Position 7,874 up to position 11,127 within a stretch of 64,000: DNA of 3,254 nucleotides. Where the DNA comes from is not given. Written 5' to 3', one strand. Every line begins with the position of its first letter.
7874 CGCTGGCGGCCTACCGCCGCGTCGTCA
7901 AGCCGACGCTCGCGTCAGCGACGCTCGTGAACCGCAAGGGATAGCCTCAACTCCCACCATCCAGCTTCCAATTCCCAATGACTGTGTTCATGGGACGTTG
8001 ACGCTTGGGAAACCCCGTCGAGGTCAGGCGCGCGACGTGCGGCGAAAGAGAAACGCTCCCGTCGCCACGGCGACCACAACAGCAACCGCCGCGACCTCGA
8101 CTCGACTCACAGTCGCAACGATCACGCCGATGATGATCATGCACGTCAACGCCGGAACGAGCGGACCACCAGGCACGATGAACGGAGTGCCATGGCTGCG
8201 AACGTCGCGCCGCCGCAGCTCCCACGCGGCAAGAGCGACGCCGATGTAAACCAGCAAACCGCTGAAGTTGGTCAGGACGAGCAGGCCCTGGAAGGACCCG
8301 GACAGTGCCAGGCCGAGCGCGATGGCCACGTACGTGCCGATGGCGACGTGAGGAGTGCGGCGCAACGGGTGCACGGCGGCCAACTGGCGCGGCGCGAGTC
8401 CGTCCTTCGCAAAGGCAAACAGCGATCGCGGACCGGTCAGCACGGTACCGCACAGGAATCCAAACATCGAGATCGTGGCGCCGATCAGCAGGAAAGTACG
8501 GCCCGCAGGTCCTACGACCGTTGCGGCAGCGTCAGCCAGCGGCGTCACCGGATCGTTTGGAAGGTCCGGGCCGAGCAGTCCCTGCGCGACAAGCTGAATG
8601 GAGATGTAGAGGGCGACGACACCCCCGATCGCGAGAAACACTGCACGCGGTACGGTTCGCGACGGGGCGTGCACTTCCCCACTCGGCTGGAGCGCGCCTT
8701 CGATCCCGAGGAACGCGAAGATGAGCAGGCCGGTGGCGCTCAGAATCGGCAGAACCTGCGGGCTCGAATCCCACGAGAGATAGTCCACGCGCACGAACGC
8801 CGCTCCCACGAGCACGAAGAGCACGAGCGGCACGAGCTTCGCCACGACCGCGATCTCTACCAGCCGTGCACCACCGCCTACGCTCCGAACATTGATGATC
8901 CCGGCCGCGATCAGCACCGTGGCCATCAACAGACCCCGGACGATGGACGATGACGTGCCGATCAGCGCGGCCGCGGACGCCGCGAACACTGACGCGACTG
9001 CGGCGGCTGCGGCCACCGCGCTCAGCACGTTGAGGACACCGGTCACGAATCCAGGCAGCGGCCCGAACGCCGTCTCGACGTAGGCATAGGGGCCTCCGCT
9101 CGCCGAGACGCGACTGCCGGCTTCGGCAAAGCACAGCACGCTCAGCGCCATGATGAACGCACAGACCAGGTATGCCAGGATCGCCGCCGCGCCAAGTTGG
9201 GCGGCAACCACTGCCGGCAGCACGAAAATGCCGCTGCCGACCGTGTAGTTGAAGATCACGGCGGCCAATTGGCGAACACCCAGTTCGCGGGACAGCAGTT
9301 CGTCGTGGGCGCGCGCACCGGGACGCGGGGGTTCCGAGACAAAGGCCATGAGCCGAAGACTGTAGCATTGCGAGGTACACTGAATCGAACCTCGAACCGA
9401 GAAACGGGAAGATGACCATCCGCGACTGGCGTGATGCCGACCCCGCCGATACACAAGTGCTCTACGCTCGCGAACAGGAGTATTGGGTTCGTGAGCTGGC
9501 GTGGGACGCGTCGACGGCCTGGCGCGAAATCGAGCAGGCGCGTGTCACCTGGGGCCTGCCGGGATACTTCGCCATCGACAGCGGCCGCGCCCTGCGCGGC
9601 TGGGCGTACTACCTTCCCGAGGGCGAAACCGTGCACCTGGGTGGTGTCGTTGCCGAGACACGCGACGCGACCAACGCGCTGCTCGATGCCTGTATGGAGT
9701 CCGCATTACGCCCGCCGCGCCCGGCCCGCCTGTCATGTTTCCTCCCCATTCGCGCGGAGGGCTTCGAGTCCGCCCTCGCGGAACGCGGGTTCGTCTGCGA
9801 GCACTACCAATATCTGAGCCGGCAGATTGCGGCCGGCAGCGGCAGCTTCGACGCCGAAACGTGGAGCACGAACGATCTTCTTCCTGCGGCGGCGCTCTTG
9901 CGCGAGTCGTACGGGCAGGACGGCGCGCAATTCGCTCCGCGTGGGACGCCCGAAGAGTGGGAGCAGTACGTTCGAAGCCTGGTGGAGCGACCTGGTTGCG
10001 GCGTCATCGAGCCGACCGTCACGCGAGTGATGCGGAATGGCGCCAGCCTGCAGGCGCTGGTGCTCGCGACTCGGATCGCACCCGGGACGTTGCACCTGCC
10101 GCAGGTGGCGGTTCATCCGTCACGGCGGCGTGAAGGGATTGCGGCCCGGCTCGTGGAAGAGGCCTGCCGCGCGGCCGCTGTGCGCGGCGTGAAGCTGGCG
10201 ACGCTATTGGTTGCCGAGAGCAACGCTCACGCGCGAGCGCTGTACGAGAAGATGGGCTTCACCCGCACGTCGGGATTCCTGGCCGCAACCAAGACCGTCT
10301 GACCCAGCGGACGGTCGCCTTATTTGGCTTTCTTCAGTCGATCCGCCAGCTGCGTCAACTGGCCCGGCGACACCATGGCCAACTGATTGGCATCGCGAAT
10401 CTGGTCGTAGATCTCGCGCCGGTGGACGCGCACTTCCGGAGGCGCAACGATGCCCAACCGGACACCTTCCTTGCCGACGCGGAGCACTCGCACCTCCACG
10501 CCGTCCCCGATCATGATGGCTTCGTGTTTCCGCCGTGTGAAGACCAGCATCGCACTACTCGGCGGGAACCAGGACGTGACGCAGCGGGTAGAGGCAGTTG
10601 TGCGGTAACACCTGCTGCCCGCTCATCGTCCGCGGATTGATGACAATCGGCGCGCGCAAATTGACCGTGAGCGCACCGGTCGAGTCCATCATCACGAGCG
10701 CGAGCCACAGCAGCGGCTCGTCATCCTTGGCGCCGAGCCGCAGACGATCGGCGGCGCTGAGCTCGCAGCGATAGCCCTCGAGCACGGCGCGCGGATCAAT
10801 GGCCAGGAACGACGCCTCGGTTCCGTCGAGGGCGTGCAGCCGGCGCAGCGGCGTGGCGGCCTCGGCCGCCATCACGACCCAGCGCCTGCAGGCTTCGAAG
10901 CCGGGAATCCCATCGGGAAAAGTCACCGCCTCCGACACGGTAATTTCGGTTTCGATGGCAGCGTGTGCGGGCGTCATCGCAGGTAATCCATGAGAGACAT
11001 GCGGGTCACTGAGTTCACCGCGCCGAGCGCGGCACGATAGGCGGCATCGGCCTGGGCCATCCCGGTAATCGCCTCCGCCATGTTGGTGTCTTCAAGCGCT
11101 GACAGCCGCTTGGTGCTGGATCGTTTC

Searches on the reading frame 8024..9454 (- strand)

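Call 36: search_protein_families(library=pfam, proteins=[window:8024-9454:-], max_evalue=0.001)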
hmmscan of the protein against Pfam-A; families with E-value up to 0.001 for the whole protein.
window:8024-9454:- (476 aa): 3 families
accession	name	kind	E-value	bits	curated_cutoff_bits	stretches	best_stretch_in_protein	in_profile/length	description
PF13520.12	AA_permease_2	-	4.2e-46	158.2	27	1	58-448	1-405/427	Amino acid permease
PF00324.27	AA_permease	-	5.1e-26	91.8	24.6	1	72-448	11-420/470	Amino acid permease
PF03845.19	Spore_permease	-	6.2e-07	29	23.4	1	60-296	4-236/321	Spore germination protein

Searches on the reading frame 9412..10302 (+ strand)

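Call 36: search_protein_families(library=pfam, proteins=[window:9412-10302:+], max_evalue=0.001)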
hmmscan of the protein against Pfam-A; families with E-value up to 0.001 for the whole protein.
window:9412-10302:+ (296 aa): 6 families
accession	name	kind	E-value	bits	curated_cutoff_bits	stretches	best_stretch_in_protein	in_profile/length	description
PF00583.31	Acetyltransf_1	-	1.6e-12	48.1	20.7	1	217-283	48-116/116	Acetyltransferase (GNAT) family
PF13508.13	Acetyltransf_7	-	3.5e-11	43.8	27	1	228-284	31-83/84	Acetyltransferase (GNAT) domain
PF13673.13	Acetyltransf_10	-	8.7e-10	39.1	23.6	1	227-286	52-110/128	Acetyltransferase (GNAT) domain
PF08445.16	FR47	-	5.3e-09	36.4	22.1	1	221-285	16-79/86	FR47-like protein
PF13527.13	Acetyltransf_9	-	4.4e-05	23.9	25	1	231-284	77-125/127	Acetyltransferase (GNAT) domain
PF18014.7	Acetyltransf_18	-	9e-05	22.6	22.7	0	53-98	29-74/124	Acetyltransferase (GNAT) domain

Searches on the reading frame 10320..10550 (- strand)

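Call 38: search_protein_families(library=pfam, proteins=[window:10320-10550:-], max_evalue=0.001)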
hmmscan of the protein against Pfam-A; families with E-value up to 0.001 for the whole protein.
window:10320-10550:- (76 aa): 1 family
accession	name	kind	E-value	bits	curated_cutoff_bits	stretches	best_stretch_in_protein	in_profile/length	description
PF02599.21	CsrA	-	1.9e-21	76.2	27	1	1-52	1-52/53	Global regulator protein family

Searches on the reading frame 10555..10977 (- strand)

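Call 38: search_protein_families(library=pfam, proteins=[window:10555-10977:-], max_evalue=0.001)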
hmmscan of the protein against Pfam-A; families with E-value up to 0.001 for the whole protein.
window:10555-10977:- (140 aa): 1 family
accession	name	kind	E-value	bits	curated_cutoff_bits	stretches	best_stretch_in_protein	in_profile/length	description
PF02623.20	FliW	-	3e-26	92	25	1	19-135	2-121/122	FliW protein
